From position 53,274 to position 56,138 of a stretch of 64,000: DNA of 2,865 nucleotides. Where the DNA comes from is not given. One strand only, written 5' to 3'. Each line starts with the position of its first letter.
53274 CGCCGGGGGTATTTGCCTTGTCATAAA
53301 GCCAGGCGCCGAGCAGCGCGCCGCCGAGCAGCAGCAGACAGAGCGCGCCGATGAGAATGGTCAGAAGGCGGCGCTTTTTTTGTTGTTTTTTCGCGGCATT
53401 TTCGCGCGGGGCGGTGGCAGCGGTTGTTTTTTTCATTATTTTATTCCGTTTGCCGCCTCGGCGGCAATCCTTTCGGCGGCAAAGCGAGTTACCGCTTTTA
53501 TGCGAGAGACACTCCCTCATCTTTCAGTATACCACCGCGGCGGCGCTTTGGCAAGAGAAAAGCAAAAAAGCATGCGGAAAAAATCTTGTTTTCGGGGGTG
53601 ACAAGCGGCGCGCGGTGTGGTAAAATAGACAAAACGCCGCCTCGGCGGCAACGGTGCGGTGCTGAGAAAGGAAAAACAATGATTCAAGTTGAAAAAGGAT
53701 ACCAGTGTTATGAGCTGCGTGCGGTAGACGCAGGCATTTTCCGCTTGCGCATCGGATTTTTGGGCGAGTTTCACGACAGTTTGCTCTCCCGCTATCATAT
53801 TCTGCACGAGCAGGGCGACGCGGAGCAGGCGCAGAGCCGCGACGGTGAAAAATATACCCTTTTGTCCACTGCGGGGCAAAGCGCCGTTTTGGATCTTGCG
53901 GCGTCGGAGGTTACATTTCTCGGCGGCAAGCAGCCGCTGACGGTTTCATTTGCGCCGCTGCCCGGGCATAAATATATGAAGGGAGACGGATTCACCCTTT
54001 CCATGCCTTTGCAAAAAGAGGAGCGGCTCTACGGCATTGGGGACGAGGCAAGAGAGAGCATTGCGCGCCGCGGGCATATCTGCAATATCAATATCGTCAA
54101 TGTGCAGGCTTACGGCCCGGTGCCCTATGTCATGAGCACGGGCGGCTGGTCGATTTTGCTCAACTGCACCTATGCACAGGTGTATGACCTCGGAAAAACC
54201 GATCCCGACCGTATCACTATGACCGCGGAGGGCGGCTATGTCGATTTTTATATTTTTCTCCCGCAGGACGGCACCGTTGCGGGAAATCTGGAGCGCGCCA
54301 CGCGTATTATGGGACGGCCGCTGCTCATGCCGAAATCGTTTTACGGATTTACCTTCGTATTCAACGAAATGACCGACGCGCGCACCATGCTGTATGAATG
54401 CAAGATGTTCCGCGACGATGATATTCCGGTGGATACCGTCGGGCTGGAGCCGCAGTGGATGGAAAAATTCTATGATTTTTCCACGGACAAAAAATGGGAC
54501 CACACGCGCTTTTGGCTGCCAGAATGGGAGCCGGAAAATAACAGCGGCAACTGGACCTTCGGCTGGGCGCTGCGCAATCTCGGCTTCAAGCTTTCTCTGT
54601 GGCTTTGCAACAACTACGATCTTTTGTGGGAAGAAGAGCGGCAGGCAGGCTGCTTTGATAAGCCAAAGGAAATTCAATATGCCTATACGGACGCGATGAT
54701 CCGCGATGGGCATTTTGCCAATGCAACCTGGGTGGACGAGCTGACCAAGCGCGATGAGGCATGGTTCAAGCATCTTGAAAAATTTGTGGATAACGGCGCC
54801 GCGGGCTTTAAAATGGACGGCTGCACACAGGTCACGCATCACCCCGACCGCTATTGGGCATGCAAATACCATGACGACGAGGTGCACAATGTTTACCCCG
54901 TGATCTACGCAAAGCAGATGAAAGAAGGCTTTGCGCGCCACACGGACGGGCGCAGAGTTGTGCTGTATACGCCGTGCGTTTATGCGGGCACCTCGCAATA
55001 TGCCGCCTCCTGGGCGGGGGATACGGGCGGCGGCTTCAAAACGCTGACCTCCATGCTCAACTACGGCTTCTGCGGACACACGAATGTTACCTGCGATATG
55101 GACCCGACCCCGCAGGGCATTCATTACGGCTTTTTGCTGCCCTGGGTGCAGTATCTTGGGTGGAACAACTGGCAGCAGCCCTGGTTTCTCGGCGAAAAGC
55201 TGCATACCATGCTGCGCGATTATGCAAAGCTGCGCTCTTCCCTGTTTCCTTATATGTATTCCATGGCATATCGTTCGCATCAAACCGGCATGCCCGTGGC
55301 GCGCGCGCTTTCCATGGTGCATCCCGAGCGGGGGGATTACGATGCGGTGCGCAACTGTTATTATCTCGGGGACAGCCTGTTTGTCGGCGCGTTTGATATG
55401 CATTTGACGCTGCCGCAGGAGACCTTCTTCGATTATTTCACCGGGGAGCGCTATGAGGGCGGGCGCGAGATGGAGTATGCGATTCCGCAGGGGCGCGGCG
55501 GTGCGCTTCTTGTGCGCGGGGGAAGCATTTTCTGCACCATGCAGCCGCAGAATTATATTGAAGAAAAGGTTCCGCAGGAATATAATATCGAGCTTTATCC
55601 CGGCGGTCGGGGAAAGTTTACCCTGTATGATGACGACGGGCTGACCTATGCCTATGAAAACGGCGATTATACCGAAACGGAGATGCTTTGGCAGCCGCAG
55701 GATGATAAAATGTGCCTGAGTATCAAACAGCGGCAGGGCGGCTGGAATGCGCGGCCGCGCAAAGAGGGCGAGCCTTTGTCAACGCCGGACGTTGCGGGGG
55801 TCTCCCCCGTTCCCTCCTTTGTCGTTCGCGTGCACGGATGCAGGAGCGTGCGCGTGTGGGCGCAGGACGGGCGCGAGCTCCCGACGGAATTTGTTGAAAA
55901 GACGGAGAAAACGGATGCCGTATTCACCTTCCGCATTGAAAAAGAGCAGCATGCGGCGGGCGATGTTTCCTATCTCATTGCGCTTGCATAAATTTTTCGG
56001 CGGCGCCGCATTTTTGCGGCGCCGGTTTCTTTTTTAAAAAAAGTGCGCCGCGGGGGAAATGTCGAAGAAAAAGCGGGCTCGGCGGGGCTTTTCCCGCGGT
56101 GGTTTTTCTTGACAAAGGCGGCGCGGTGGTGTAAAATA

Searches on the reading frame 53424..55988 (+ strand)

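Call 41: search_protein_families(library=pfam, proteins=[window:53424-55988:+], max_evalue=0.00001)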
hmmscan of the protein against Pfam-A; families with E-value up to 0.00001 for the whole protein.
window:53424-55988:+ (855 aa): 3 families
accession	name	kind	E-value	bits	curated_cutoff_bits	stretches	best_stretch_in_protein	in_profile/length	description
PF01055.32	Glyco_hydro_31_2nd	-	9.2e-26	91.4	23.5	1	300-614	2-328/328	Glycosyl hydrolases family 31 TIM-barrel domain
PF17137.9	DUF5110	-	2.5e-17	63.1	27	1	721-779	3-60/71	Domain of unknown function (DUF5110)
PF21365.3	Glyco_hydro_31_3rd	-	1.2e-08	35.8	24.4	1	622-702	1-86/87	Glycosyl hydrolase family 31 C-terminal domain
